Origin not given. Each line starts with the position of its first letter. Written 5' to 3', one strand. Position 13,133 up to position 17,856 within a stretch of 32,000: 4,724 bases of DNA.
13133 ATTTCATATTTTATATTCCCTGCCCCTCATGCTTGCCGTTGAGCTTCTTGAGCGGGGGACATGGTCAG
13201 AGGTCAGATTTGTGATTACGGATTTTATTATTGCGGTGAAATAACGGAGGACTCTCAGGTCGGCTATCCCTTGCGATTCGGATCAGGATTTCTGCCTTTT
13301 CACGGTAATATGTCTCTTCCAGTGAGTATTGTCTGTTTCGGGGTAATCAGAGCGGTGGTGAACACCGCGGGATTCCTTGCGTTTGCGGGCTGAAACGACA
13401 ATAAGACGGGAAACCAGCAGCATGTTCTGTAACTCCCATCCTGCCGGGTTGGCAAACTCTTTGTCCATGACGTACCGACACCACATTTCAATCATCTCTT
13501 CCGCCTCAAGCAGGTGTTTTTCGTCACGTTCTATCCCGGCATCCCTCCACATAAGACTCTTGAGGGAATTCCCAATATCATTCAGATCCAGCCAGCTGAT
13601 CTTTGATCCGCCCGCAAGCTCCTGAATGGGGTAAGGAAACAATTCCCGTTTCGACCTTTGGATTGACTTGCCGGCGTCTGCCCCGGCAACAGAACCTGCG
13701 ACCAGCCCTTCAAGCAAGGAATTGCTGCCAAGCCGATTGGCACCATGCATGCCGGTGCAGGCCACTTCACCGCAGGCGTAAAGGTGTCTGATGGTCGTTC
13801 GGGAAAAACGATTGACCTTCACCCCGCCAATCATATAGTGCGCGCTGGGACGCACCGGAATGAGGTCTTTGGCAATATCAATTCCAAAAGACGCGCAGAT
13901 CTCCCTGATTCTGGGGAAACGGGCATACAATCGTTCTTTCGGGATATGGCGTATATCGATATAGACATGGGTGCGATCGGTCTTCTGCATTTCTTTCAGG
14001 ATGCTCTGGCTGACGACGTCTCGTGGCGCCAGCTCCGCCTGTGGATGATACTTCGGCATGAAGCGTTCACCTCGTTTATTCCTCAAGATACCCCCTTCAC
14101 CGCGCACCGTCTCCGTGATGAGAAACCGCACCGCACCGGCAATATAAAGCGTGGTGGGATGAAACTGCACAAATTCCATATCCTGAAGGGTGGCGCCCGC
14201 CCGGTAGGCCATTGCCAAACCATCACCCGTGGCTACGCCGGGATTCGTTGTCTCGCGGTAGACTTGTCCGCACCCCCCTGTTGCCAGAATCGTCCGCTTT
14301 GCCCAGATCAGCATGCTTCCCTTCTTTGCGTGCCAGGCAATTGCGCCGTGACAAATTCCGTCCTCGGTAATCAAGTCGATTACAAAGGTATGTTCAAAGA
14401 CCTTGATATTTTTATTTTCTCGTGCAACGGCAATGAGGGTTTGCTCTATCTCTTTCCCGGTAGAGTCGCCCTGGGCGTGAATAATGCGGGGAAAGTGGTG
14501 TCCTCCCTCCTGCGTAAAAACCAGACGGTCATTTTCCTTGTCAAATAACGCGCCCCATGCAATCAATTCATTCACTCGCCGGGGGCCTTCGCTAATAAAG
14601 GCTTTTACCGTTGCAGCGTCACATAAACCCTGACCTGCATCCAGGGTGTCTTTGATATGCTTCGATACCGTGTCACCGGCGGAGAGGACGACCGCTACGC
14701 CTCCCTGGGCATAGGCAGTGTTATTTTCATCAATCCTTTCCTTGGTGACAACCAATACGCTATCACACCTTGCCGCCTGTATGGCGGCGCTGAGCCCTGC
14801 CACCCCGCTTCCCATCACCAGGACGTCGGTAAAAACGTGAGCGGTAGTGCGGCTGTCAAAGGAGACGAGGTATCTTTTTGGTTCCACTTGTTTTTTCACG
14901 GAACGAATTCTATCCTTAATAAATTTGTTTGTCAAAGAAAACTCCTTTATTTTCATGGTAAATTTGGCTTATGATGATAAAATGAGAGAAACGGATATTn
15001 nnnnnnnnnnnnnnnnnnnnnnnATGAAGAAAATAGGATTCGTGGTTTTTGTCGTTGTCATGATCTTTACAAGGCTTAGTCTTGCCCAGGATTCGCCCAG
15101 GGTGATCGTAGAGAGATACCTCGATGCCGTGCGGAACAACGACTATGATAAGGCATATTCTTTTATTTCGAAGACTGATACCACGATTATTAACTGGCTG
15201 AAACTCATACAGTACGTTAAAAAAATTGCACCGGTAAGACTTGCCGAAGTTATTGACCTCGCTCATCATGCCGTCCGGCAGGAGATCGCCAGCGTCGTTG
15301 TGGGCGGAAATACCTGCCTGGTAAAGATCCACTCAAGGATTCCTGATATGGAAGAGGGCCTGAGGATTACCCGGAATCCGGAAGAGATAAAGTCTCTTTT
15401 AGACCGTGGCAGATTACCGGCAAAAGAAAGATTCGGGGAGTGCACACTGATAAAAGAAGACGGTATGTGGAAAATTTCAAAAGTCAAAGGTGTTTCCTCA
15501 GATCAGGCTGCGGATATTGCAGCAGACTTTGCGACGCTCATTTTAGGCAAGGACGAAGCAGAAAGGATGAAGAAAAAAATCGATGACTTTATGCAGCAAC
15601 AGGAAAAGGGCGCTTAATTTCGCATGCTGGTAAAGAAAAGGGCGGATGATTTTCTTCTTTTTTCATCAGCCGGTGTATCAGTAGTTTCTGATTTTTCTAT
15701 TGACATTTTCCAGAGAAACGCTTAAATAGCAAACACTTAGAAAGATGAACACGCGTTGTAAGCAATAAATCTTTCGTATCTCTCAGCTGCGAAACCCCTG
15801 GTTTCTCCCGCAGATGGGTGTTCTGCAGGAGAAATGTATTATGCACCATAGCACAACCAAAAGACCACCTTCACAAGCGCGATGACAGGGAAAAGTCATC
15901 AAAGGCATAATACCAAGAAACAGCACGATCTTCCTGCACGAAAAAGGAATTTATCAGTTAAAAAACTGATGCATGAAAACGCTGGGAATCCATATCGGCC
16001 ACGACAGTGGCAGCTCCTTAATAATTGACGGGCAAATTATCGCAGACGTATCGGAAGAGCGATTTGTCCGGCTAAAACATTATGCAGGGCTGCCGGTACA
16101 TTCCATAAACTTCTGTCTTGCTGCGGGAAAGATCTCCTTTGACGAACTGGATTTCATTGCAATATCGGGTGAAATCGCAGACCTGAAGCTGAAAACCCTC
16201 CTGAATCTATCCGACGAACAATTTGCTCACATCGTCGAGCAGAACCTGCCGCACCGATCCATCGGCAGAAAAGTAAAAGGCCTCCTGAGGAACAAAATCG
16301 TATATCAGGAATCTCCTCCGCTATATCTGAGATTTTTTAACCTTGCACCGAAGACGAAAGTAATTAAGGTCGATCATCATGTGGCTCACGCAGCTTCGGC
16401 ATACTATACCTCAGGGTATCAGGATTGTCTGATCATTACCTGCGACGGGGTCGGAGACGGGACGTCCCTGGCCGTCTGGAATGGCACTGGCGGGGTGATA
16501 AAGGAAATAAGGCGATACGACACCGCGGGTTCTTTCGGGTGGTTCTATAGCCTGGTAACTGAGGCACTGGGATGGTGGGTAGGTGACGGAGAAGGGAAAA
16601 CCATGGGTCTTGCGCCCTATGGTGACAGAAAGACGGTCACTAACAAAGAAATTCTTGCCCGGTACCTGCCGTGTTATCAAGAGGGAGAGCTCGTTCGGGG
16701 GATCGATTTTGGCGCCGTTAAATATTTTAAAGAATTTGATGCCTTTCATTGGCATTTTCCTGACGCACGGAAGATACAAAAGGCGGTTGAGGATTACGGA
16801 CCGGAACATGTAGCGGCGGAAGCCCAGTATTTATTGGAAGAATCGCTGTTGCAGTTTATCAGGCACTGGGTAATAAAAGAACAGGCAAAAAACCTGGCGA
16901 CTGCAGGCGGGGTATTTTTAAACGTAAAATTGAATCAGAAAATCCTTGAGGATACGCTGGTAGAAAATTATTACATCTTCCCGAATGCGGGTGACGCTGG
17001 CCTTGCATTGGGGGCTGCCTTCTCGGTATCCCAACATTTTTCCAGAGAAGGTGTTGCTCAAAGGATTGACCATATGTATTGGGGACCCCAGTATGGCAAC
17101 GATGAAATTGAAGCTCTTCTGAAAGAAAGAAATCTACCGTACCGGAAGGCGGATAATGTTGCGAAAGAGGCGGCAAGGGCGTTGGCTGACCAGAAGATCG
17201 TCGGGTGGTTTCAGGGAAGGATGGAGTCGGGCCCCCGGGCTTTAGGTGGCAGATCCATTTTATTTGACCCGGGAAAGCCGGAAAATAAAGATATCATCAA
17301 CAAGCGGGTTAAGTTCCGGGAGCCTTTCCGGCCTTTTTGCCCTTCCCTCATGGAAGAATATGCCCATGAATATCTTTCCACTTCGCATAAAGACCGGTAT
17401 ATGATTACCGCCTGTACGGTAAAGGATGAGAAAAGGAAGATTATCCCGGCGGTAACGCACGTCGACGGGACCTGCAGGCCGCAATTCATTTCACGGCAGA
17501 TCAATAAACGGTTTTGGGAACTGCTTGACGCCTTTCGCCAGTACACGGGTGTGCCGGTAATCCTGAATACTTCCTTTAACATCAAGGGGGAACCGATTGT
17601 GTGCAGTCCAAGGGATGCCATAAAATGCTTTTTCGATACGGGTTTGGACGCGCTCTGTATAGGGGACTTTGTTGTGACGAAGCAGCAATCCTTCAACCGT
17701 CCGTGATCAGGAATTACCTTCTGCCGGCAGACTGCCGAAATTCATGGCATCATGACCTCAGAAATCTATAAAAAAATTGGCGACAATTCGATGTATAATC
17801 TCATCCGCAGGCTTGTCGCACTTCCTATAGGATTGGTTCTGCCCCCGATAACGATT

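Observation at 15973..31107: Glycan cluster with four radical SAM enzymes, a carbamoyltransferase and a split transketolase but no recognisable nucleotide-sugar synthesis genes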

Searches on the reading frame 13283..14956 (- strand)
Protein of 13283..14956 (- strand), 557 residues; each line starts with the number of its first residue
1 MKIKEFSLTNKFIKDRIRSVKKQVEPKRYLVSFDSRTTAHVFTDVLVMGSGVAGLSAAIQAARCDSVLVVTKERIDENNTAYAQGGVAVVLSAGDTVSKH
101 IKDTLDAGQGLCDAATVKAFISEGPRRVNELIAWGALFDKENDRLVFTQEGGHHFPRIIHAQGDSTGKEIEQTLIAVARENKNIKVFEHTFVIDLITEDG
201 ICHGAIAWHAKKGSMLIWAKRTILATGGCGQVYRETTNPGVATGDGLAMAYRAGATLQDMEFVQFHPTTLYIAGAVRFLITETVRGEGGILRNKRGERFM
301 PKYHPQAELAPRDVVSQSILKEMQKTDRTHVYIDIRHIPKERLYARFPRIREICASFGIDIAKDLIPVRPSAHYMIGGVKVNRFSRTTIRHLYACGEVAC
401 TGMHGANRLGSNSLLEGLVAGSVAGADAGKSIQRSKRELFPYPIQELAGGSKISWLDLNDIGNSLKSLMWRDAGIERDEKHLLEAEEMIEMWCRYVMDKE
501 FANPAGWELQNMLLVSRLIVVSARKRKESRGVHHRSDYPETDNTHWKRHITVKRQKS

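Call 4: search_protein_families(library=pfam, proteins=[window:13283-14956:-], max_evalue=0.01)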
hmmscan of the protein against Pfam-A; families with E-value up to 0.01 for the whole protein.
window:13283-14956:- (557 aa): 9 families
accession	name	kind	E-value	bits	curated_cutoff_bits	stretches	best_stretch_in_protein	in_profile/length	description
PF00890.30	FAD_binding_2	-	1e-102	344.9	20.4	1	44-414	1-414/414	FAD binding domain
PF02910.25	Succ_DH_flav_C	-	3.1e-16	59.9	20.8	1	464-553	3-101/130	Fumarate reductase flavoprotein C-term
PF07992.20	Pyr_redox_2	-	3.8e-09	36.8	26.1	1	44-241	2-119/291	Pyridine nucleotide-disulphide oxidoreductase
PF03486.20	HI0933_like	-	4.9e-06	26.6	50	1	44-399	2-220/244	HI0933-like protein Rossmann domain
PF12831.13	FAD_oxidored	-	7.7e-05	22.6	27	1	44-227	1-145/416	FAD dependent oxidoreductase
PF01266.30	DAO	-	0.00025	21.1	27.9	1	44-93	1-53/353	FAD dependent oxidoreductase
PF01946.23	Thi4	-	0.00056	19.7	26.2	0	39-71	14-46/235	Thi4 family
PF01134.28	GIDA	-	0.0015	18.1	22.1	0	44-72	1-29/391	Glucose inhibited division protein A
PF01262.27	AlaDh_PNT_C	-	0.0052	16.7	23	1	44-103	30-92/214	Alanine dehydrogenase/PNT, C-terminal domain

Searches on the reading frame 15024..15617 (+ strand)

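Call 4: search_protein_families(library=pfam, proteins=[window:15024-15617:+], max_evalue=0.01)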
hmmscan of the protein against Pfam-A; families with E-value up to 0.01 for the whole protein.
window:15024-15617:+ (197 aa): 1 family
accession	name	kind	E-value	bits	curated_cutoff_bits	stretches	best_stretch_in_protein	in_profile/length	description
PF16156.12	DUF4864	-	0.0026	18.4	27.1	0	26-67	9-51/117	Domain of unknown function (DUF4864)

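Call 77: search_protein_families(library=padloc, proteins=[window:15024-15617:+], max_evalue=0.001)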
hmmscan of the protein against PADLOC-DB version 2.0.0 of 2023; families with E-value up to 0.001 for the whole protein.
window:15024-15617:+ (197 aa): 0 families

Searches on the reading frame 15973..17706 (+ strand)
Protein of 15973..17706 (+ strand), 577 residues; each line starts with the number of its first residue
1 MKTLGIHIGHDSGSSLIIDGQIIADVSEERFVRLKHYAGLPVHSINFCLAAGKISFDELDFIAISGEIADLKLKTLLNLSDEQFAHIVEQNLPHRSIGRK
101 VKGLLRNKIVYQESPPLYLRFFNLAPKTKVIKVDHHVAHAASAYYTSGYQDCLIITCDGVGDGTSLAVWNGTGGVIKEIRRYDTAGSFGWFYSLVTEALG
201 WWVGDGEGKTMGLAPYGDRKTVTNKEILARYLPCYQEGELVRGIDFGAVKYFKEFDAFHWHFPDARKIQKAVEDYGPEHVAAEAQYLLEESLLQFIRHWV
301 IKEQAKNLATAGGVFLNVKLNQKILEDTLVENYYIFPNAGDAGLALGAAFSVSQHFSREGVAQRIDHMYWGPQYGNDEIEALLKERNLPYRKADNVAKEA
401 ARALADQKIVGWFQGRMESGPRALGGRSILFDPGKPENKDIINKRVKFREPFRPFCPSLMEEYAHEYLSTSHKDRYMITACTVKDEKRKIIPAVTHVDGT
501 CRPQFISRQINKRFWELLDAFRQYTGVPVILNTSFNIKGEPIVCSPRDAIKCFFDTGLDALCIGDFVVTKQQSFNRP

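Call 3: search_protein_families(library=pfam, proteins=[window:15973-17706:+], max_evalue=0.01)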
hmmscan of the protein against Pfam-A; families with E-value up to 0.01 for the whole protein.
window:15973-17706:+ (577 aa): 3 families
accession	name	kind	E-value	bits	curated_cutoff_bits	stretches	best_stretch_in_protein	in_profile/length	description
PF16861.10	Carbam_trans_C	-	5e-70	234.9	27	1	401-570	1-170/170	Carbamoyltransferase C-terminus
PF02543.21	Carbam_trans_N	-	3.1e-45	155.6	24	1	2-349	1-345/346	Carbamoyltransferase N-terminus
PF22521.2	HypF_C_2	-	0.00027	21.2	27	1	271-347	160-240/241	Carbamoyltransferase, Kae1-like Domain, second subdomain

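Call 5: search_protein_families(library=ncbifam, proteins=[window:15973-17706:+], max_evalue=0.001)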
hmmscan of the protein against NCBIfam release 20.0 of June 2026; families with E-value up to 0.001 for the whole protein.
window:15973-17706:+ (577 aa): 2 families
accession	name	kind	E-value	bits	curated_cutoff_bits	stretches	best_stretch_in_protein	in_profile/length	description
NF041651.1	nodul_NodU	equivalog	2.5e-46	158.6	1000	1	271-542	264-529/556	nodulation protein NodU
TIGR00143.1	hypF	equivalog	1.5e-09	36.6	466.1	1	125-189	466-529/741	carbamoyltransferase HypF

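Call 9: list_cluster_members(proteins=[window:15973-17706:+, window:19288-20232:+, window:20229-21818:+, window:21858-23243:+, window:23236-24303:+, window:24332-25153:+, window:25146-25643:+, window:25717-26820:+, window:26877-27725:+, window:29440-31107:+])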
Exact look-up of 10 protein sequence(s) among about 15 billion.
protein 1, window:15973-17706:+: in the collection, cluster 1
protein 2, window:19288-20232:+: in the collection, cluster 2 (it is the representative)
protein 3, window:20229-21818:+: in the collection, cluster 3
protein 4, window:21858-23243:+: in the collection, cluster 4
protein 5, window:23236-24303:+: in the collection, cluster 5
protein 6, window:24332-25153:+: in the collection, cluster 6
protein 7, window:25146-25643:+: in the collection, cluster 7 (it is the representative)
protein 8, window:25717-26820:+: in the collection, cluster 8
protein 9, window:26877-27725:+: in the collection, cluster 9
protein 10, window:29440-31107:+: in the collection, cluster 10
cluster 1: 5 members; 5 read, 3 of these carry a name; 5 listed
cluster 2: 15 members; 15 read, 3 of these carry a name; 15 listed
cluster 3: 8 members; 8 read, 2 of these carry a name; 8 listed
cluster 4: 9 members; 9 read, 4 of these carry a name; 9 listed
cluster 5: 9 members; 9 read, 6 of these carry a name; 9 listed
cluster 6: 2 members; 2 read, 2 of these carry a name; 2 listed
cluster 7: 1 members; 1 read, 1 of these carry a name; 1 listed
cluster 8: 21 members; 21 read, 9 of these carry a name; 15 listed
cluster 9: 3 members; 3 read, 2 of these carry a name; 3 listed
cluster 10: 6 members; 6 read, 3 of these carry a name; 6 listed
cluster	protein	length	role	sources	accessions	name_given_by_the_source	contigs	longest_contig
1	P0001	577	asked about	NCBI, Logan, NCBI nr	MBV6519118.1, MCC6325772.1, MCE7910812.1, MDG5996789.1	MAG: hypothetical protein DCC43_02090 [Candidatus Brocadia sp.] | nebramycin 5' synthase [Candidatus Brocadia fulgida]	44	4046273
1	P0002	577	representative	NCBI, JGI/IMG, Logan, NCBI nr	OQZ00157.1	MAG: hypothetical protein B6D35_07565 [Candidatus Brocadia sp. UTAMX2] | carbamoyltransferase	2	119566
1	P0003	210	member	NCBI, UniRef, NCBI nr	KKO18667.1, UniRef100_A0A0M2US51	MAG: carbamoyltransferase [Candidatus Brocadia fulgida] | Carbamoyltransferase n=1 Tax=Candidatus Brocadia fulgida TaxID=380242 ...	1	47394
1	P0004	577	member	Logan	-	-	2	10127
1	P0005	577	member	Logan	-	-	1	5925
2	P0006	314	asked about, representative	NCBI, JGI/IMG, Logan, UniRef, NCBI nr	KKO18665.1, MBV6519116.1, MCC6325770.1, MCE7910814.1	MAG: glycosyl transferase [Candidatus Brocadia sp.] | heptosyltransferase-2 | ADP-heptose-LPS-heptosyl transferase II n=1 Tax=Candidatus Brocadia fulgida TaxID=380242 ...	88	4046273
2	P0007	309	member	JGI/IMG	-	heptosyltransferase II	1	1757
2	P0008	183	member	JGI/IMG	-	ADP-heptose:LPS heptosyltransferase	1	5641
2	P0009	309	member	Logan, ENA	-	-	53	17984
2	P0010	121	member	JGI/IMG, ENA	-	-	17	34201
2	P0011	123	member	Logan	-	-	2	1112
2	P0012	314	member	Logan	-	-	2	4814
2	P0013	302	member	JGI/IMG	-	-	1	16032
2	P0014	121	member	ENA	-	-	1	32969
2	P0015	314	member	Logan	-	-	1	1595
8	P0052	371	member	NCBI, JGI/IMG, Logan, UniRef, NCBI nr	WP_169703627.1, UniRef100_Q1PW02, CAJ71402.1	radical SAM protein [Candidatus Kuenenia stuttgartensis] | Radical SAM protein n=1 Tax=Kuenenia stuttgartiensis TaxID=174633 RepID=Q1PW02_KUEST | radical SAM protein [Candidatus Kuenenia stuttgartiensis]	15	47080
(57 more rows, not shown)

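Call 16: find_encoding_contigs(protein=P0052, flank=10000, max_places=3)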
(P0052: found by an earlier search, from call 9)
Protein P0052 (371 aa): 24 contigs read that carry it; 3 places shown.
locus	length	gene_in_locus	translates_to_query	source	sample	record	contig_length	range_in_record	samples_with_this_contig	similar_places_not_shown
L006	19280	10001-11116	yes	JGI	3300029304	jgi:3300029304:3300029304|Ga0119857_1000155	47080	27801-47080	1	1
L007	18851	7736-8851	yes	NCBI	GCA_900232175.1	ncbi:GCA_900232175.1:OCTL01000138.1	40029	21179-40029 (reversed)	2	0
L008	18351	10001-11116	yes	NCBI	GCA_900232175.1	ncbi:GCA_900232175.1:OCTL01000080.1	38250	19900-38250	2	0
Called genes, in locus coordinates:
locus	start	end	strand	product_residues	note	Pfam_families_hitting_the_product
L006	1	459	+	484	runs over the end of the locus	PF02310:B12-binding, PF04055:Radical_SAM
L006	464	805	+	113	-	-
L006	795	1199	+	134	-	PF01850:PIN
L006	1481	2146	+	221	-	PF01909:NTP_transf_2 (weak), PF18765:Polbeta (weak), PF05168:HEPN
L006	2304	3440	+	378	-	PF13439:Glyco_transf_4, PF00534:Glycos_transf_1, PF13692:Glyco_trans_1_4, PF13524:Glyco_trans_1_2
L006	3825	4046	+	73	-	-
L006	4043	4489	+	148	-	PF01850:PIN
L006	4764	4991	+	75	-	-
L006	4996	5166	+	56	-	-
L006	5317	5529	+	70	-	-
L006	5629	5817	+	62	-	-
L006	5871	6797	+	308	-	PF01075:Glyco_transf_9 (weak)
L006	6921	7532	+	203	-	-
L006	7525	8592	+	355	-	PF04055:Radical_SAM, PF13186:SPASM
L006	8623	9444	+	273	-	PF00456:Transketolase_N, PF13292:DXP_synthase_N, PF02775:TPP_enzyme_C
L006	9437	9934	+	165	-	PF02779:Transket_pyr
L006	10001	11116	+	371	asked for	PF04055:Radical_SAM, PF13186:SPASM (weak)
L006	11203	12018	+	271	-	PF00535:Glycos_transf_2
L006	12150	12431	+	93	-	-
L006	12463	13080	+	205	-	PF05685:Uma2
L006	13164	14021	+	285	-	PF04055:Radical_SAM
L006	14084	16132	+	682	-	-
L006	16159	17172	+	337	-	PF04055:Radical_SAM, PF13186:SPASM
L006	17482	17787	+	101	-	PF01850:PIN (weak)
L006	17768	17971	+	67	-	-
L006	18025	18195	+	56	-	-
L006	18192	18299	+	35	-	-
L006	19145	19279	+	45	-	?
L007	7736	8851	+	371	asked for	PF04055:Radical_SAM, PF13186:SPASM (weak)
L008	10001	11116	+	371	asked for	PF04055:Radical_SAM, PF13186:SPASM (weak)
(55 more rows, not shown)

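Call 48: search_protein_families(library=pfam, proteins=[L006:6900-7532:+], max_evalue=0.001)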
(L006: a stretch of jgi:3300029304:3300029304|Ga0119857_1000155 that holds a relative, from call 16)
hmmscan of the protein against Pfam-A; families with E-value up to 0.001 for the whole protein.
L006:6900-7532:+ (210 aa): 1 family
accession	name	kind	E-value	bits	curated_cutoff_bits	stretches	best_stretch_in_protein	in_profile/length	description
PF05685.18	Uma2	-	0.001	19.1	27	0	62-175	33-138/172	Putative restriction endonuclease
